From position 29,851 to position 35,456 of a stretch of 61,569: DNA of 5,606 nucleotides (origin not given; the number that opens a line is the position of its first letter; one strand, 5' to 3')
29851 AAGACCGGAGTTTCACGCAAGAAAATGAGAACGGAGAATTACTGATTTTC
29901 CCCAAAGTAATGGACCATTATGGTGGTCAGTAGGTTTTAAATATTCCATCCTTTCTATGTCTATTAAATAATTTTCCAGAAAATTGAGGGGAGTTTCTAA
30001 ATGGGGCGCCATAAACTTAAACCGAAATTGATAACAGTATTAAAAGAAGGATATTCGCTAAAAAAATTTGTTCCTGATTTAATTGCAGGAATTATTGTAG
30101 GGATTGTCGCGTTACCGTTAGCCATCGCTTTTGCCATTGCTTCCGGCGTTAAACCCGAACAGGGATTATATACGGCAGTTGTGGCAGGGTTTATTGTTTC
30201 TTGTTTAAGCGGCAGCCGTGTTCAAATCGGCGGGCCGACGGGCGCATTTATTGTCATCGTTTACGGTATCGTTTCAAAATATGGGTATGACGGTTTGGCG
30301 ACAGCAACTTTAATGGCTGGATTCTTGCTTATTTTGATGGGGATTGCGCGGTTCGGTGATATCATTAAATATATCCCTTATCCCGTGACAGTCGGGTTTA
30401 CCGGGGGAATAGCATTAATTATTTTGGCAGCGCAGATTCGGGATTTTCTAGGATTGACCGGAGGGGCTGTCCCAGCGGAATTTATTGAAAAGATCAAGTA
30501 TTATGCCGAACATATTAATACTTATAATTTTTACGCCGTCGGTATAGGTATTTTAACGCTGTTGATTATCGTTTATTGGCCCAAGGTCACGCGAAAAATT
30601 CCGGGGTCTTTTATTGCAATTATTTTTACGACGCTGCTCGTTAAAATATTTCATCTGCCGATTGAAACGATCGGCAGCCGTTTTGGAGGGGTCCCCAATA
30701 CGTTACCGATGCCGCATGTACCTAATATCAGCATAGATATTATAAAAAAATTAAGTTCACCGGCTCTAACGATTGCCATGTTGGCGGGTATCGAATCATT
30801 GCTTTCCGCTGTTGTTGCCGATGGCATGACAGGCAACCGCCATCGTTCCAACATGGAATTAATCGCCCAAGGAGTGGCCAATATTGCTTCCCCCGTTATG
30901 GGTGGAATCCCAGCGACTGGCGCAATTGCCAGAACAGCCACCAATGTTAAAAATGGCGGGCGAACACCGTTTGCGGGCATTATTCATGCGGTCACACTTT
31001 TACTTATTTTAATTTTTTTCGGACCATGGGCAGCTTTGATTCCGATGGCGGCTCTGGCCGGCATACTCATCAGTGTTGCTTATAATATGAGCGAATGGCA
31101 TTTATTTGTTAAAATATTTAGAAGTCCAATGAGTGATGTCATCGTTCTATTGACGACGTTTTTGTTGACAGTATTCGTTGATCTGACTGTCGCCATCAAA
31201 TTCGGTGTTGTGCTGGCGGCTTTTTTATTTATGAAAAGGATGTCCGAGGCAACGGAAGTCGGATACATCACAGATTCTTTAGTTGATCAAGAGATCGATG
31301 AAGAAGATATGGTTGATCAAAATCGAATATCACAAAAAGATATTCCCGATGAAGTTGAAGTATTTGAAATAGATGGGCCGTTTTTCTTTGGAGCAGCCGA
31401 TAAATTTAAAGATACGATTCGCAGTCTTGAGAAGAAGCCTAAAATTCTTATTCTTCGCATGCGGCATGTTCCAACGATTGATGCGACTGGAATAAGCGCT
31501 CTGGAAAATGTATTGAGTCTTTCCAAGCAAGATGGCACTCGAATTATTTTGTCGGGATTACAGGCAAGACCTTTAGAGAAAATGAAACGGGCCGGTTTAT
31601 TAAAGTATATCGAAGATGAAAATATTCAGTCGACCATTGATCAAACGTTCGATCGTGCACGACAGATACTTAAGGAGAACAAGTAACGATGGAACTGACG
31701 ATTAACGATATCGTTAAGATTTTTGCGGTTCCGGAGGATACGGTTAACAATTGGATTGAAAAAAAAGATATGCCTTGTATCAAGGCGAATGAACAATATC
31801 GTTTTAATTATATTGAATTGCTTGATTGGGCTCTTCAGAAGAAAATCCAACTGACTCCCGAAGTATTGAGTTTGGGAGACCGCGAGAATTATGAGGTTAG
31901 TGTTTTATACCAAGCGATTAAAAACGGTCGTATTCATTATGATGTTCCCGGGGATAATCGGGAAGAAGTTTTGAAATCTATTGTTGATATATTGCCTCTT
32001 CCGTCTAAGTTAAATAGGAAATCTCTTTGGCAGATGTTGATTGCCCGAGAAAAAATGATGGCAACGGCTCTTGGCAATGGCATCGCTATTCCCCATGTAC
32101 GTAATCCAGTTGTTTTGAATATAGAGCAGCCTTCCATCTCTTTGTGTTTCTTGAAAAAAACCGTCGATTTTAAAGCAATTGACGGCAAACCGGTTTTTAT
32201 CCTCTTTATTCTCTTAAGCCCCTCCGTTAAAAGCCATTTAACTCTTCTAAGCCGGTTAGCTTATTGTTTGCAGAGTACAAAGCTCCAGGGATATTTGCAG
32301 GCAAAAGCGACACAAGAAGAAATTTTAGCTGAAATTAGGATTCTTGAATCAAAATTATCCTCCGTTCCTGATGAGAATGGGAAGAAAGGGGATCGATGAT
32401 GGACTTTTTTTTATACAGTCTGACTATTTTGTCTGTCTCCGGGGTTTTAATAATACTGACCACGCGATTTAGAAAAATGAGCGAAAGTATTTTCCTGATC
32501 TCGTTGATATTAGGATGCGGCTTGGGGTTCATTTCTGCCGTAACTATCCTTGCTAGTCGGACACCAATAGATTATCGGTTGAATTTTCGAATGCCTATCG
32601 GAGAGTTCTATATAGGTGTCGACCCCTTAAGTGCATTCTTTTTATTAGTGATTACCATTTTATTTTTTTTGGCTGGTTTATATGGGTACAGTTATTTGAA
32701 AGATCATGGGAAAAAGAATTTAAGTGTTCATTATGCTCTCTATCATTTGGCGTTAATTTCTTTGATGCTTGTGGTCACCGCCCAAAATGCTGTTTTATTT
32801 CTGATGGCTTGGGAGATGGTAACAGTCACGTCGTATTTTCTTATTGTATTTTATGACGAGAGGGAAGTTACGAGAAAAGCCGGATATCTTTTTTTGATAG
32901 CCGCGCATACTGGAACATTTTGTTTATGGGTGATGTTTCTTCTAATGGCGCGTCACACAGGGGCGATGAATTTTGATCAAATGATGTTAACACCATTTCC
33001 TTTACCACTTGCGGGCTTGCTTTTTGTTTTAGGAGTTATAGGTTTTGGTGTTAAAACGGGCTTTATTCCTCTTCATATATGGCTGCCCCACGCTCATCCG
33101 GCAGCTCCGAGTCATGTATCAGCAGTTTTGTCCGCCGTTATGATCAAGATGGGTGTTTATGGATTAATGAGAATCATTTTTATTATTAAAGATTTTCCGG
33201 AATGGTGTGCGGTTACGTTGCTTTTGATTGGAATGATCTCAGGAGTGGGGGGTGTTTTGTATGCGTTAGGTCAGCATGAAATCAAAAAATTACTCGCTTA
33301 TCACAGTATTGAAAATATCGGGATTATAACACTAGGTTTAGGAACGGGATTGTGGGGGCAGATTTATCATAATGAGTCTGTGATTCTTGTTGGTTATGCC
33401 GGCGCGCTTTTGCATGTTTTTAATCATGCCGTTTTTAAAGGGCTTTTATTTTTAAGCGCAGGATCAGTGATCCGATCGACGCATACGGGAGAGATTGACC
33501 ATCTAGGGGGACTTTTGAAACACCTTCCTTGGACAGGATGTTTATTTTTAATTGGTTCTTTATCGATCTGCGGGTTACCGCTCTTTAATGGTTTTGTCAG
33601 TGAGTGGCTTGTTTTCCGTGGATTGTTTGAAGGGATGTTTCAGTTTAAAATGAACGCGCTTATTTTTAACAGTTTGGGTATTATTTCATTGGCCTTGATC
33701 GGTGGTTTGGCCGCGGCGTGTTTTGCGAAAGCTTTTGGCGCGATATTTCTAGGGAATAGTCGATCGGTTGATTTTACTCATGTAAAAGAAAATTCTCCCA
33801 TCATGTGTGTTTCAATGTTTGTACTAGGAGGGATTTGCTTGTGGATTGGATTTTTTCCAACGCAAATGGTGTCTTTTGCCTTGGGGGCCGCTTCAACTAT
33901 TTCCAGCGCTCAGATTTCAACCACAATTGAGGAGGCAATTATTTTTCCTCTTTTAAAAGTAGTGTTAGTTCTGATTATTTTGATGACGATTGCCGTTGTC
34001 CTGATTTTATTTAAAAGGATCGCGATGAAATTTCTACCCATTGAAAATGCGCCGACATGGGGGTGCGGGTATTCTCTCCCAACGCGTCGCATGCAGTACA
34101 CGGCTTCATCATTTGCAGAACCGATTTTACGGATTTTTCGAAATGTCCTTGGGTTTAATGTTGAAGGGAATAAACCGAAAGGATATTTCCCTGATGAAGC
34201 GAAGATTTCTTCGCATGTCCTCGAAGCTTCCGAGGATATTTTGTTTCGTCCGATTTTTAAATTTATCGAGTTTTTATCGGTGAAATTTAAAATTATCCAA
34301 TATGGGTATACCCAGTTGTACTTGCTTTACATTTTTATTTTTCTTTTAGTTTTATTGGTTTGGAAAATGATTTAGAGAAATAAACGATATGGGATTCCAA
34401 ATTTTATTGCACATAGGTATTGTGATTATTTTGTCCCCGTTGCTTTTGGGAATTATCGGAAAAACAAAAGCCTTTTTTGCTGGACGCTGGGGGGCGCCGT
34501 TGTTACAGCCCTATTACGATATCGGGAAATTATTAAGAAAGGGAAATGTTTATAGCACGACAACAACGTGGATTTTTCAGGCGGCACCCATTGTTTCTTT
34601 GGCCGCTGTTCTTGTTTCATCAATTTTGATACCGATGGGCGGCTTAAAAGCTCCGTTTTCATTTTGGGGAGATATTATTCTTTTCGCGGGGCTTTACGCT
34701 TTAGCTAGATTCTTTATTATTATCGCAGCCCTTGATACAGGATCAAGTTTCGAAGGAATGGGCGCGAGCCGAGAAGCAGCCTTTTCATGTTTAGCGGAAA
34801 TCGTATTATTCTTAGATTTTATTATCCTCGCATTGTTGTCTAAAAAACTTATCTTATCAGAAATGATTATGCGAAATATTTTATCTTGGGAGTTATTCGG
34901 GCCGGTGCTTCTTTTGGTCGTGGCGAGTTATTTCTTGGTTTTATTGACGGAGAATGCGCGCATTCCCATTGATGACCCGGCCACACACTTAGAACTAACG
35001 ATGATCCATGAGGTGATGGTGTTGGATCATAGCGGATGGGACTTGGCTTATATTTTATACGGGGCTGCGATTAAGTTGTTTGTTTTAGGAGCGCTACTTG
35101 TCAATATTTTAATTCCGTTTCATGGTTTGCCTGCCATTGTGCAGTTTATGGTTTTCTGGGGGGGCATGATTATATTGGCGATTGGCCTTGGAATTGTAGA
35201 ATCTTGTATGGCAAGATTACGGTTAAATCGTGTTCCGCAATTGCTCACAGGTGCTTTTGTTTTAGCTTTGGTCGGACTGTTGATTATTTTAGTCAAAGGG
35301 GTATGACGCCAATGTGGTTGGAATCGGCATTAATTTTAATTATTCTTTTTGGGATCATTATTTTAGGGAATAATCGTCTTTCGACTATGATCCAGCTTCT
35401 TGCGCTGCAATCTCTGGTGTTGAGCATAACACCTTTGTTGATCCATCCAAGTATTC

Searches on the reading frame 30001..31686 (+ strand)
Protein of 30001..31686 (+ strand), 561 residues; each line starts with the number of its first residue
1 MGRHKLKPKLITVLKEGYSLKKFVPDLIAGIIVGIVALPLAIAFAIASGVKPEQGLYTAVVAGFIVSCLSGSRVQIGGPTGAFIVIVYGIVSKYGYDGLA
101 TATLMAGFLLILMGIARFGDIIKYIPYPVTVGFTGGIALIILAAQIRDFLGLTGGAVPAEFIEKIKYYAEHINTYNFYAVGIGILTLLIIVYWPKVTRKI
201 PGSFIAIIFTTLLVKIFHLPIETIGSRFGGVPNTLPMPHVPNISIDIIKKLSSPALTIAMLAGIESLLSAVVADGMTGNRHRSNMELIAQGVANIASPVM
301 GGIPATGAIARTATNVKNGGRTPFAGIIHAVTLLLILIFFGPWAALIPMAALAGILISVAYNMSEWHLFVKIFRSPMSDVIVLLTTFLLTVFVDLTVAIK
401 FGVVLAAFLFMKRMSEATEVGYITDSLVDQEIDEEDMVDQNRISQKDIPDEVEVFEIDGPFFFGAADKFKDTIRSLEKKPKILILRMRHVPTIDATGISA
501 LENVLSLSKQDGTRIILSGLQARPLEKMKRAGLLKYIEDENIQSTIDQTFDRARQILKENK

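Call 3: search_protein_families(library=pfam, proteins=[window:30001-31686:+])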
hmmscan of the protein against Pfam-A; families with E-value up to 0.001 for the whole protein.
window:30001-31686:+ (561 aa): 3 families
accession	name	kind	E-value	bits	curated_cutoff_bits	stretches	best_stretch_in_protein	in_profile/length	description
PF00916.26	Sulfate_transp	-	1e-85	288.2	23.2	1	24-385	2-379/380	Sulfate permease family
PF01740.26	STAS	-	1.3e-18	67.1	22.6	1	447-547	5-104/106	STAS domain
PF16983.11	MFS_MOT1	-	0.00042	21.1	30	1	283-362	29-110/111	Molybdate transporter of MFS superfamily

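Call 4: search_protein_families(library=ncbifam, proteins=[window:30001-31686:+])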
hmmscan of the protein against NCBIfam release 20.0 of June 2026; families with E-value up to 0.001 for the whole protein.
window:30001-31686:+ (561 aa): 4 families
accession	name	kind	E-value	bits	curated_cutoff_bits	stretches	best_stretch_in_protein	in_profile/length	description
NF008660.1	PRK11660.1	equivalog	6.5e-161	536.5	614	1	13-556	19-568/572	C4-dicarboxylic acid transporter DauA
TIGR00815.1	sulP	subfamily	1.4e-121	406.7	380.45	1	14-547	5-563/565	sulfate permease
NF050096.1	BicarbTportBicA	equivalog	2.7e-85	287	880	1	21-550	10-540/547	bicarbonate transporter BicA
TIGR00377.1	ant_ant_sig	superfamily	0.00055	19.8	53.45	1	465-540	26-103/108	anti-sigma factor antagonist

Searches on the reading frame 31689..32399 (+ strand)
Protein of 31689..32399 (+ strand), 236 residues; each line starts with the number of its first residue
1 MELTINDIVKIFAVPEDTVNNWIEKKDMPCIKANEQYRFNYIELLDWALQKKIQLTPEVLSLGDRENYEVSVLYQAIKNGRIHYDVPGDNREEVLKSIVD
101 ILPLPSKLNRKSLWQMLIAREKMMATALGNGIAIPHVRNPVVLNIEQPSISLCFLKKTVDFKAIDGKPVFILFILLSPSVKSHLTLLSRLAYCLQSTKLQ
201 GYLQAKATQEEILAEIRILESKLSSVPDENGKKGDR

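Call 3: search_protein_families(library=pfam, proteins=[window:31689-32399:+])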
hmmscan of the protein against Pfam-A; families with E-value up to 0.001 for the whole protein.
window:31689-32399:+ (236 aa): 2 families
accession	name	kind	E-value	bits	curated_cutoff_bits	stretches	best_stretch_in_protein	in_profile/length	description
PF00359.27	PTS_EIIA_2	-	3e-27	95.8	27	1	77-216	3-141/144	Phosphoenolpyruvate-dependent sugar phosphotransferase system, EIIA 2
PF12728.13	HTH_17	-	9.6e-08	32.6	27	1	3-51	2-50/51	Helix-turn-helix domain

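Call 4: search_protein_families(library=ncbifam, proteins=[window:31689-32399:+])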
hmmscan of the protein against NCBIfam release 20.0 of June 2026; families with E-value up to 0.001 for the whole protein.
window:31689-32399:+ (236 aa): 10 families
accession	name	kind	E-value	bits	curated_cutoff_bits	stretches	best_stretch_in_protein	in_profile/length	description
TIGR01419.1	nitro_reg_IIA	equivalog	1.7e-18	66.9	138.7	1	73-213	2-140/145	PTS IIA-like nitrogen regulatory protein PtsN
TIGR00848.1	fruA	subfamily_domain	2.8e-18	66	103.5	1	79-199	4-125/129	fructose PTS transporter subunit IIA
NF008145.0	PRK10896.1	equivalog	1.1e-13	51.2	221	1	91-213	28-150/161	PTS IIA-like nitrogen regulatory protein PtsN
NF007389.0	PRK09913.1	equivalog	4.8e-13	49.3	151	1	80-203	7-130/148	PTS fructose transporter subunit IIA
NF008319.0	PRK11109.1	equivalog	4.3e-09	36.1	302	1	81-215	8-138/376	fused PTS fructose transporter subunit IIA/HPr protein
NF007293.0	PRK09765.1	equivalog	4.4e-09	35.4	763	1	89-217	20-150/639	PTS 2-O-a-mannosyl-D-glycerate transporter subunit IIABC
NF047737.1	antiphage_MADS1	equivalog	5.6e-06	26.5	80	1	3-47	4-48/49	methylation-associated defense system helix-turn-helix domain-containing protein MAD1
NF011663.0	PRK15083.1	subfamily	1.8e-05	23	589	1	77-214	497-632/639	PTS mannitol transporter subunit IICBA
TIGR01764.1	excise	domain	4.3e-05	23.8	28.8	0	3-48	2-47/49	excisionase family DNA-binding protein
NF010351.0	PRK13779.1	equivalog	0.00017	20.6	766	1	81-198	8-121/503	bifunctional PTS system fructose-specific transporter subunit IIA/HPr protein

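Call 51: search_solved_structures(query=window:31689-32396:+, max_evalue=0.01, show_alignments=3)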
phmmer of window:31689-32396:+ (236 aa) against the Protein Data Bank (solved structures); distinct sequences matched with E-value up to 0.01: 5.
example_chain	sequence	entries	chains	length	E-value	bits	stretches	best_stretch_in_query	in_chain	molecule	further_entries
2a0j_A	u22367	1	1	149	5.6e-14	55.4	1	85-214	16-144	PTS system, nitrogen regulatory IIA protein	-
4gqx_A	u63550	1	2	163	5.9e-11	45.5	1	105-211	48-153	PTS IIA-like nitrogen-regulatory protein PtsN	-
1a6j_A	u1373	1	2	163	6.3e-11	45.4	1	80-215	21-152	NITROGEN REGULATORY IIA PROTEIN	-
3urr_A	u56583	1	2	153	6.7e-11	45.3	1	107-211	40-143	PTS IIA-like nitrogen-regulatory protein PtsN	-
3oxp_A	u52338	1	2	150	9e-06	28.5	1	127-214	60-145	Phosphotransferase enzyme II, A component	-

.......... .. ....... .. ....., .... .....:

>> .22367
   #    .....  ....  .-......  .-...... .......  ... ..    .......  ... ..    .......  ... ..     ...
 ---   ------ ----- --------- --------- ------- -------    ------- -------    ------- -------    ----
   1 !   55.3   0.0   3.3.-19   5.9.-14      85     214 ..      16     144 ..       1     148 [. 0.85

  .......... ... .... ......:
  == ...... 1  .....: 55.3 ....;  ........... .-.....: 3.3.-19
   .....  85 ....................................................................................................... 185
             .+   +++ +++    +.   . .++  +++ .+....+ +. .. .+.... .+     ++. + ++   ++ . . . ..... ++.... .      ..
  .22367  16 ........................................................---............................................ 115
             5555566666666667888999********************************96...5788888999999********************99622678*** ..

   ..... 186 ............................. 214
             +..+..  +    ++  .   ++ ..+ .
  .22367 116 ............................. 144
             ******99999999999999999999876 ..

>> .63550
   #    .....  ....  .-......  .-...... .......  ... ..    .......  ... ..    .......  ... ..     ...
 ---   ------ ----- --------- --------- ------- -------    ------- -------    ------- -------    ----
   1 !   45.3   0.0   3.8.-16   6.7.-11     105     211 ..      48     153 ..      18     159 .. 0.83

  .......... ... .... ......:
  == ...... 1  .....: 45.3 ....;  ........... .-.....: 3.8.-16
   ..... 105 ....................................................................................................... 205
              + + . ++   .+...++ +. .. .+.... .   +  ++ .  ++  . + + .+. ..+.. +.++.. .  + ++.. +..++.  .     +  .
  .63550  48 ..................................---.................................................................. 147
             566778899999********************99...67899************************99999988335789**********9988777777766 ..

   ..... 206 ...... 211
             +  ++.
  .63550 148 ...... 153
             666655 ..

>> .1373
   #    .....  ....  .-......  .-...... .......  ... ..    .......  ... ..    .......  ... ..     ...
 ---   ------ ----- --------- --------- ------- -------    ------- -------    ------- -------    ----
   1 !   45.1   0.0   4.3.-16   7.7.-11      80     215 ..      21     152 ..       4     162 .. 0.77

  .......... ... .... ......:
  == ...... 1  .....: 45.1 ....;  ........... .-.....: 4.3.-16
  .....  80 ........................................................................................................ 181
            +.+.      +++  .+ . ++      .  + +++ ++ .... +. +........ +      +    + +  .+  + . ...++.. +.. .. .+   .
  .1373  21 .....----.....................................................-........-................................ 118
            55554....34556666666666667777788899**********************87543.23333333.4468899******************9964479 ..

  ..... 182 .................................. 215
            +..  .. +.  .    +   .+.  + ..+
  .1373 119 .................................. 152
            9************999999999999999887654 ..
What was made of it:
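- On PtsN (EIIA-Ntr)-like regulator: The best PDB hits are PtsN proteins (call 51).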

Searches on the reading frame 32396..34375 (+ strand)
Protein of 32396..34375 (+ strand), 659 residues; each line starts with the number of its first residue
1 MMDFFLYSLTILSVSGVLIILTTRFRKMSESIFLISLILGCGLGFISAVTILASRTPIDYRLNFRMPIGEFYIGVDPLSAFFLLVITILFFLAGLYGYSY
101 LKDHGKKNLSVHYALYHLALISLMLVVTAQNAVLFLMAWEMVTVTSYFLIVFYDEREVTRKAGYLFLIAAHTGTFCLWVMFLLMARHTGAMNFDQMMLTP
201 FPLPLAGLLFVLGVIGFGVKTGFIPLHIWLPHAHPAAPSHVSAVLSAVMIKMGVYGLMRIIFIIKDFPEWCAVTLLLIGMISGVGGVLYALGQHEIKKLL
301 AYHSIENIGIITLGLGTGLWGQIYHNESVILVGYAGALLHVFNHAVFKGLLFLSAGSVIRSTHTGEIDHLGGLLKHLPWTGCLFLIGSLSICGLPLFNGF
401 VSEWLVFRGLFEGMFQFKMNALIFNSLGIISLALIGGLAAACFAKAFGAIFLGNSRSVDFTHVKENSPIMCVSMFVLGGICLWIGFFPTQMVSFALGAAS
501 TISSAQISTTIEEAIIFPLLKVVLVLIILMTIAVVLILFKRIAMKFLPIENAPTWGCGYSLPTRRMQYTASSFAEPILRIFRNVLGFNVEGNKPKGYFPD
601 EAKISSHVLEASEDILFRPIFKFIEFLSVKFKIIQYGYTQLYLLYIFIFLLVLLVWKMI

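Call 3: search_protein_families(library=pfam, proteins=[window:32396-34375:+])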
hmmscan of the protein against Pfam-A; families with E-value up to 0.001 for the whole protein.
window:32396-34375:+ (659 aa): 2 families
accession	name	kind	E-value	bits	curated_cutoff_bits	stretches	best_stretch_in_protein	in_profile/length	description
PF00361.26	Proton_antipo_M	-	8.3e-53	179.9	21.5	1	129-421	1-286/294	NADH:quinone oxidoreductase/Mrp antiporter, TM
PF00662.26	Proton_antipo_N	-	0.00018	21.8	24.5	0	73-104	13-44/51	NADH-Ubiquinone oxidoreductase (complex I), chain 5 N-terminus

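Call 4: search_protein_families(library=ncbifam, proteins=[window:32396-34375:+])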
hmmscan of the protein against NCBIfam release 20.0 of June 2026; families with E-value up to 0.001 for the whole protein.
window:32396-34375:+ (659 aa): 69 families (the best 25 are shown)
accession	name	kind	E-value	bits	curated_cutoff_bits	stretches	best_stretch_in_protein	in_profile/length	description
NF005086.0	PRK06521.1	equivalog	1.6e-171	572.2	667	1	3-656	6-666/669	hydrogenase 4 subunit B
NF006418.0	PRK08667.1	equivalog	6.1e-122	408.3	794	1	2-655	2-638/644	hydrogenase membrane subunit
NF005958.0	PRK08042.1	equivalog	1.8e-75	255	727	1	10-587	12-566/608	formate hydrogenlyase subunit 3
NF006240.0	PRK08376.1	subfamily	1.8e-63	215.3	662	1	73-496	86-500/521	putative monovalent cation/H+ antiporter subunit D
NF009310.0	PRK12668.1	equivalog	2e-62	211.8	564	1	72-496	63-442/584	Na(+)/H(+) antiporter subunit D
TIGR01972.1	NDH_I_M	subfamily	1.2e-60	205.6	263.8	1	54-495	50-475/486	NADH-quinone oxidoreductase subunit M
NF006419.0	PRK08668.1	equivalog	1.3e-60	205.9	617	1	9-656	8-611/613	NADH dehydrogenase subunit M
TIGR00940.1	2a6301s01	subfamily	4.4e-58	197.3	920.45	1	15-537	11-539/793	monovalent cation:proton antiporter subunit A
NF009288.0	PRK12648.1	equivalog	3.5e-55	187.6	1104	1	7-542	4-525/954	monovalent cation/H+ antiporter subunit A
NF005097.0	PRK06525.1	equivalog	3.9e-54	184.2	430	1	1-478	1-465/480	hydrogenase 4 subunit D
NF005044.0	PRK06458.1-4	equivalog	6.7e-53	180.3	610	1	18-446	19-448/531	hydrogenase 4 subunit F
NF009287.0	PRK12647.1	equivalog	8.9e-53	179.9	937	1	71-541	70-517/773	putative monovalent cation/H+ antiporter subunit A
NF005046.0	PRK06459.1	equivalog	5.8e-51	173.8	460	1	76-655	45-582/587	hydrogenase 4 subunit B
NF005141.0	PRK06590.1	equivalog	6e-51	174.1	556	1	16-658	15-610/615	NADH-quinone oxidoreductase subunit L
NF009285.0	PRK12645.1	equivalog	1.1e-50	172.7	1028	1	14-537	14-541/804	Na+/H+ antiporter subunit A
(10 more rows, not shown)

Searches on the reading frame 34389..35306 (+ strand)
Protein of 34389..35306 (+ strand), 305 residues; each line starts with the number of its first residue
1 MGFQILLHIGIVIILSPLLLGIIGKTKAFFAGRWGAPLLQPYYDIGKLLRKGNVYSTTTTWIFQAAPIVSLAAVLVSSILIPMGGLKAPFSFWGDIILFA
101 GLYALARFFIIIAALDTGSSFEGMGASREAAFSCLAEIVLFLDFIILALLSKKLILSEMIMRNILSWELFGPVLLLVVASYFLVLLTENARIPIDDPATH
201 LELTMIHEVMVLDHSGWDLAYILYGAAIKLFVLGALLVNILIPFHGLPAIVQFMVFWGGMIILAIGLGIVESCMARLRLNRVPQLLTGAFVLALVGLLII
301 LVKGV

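Call 3: search_protein_families(library=pfam, proteins=[window:34389-35306:+])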
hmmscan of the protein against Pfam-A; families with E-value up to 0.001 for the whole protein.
window:34389-35306:+ (305 aa): 1 family
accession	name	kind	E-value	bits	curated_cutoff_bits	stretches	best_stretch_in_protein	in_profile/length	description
PF00146.26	NADHdh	-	9.3e-31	107.7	27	1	5-299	3-296/298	NADH dehydrogenase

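Call 4: search_protein_families(library=ncbifam, proteins=[window:34389-35306:+])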
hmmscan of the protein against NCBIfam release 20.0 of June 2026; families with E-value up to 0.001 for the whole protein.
window:34389-35306:+ (305 aa): 6 families
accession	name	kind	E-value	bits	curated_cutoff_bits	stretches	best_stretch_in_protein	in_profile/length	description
NF004741.0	PRK06076.1-2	equivalog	7.4e-09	35.3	305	1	38-299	66-328/337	NADH-quinone oxidoreductase subunit NuoH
NF004744.0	PRK06076.1-5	equivalog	2.3e-07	30.3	542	1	38-242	73-276/372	NADH-quinone oxidoreductase subunit NuoH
NF004745.0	PRK06076.1-6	equivalog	8.2e-07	28.6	450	1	32-279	54-307/341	NADH-quinone oxidoreductase subunit NuoH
NF004740.0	PRK06076.1-1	equivalog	5.1e-06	26.2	399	1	38-285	57-300/325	NADH-quinone oxidoreductase subunit NuoH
NF004742.0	PRK06076.1-3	equivalog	8.3e-06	25.2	531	1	34-275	62-311/356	NADH-quinone oxidoreductase subunit NuoH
NF004743.0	PRK06076.1-4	equivalog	0.00029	19.8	494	1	38-239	59-265/433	NADH-quinone oxidoreductase subunit NuoH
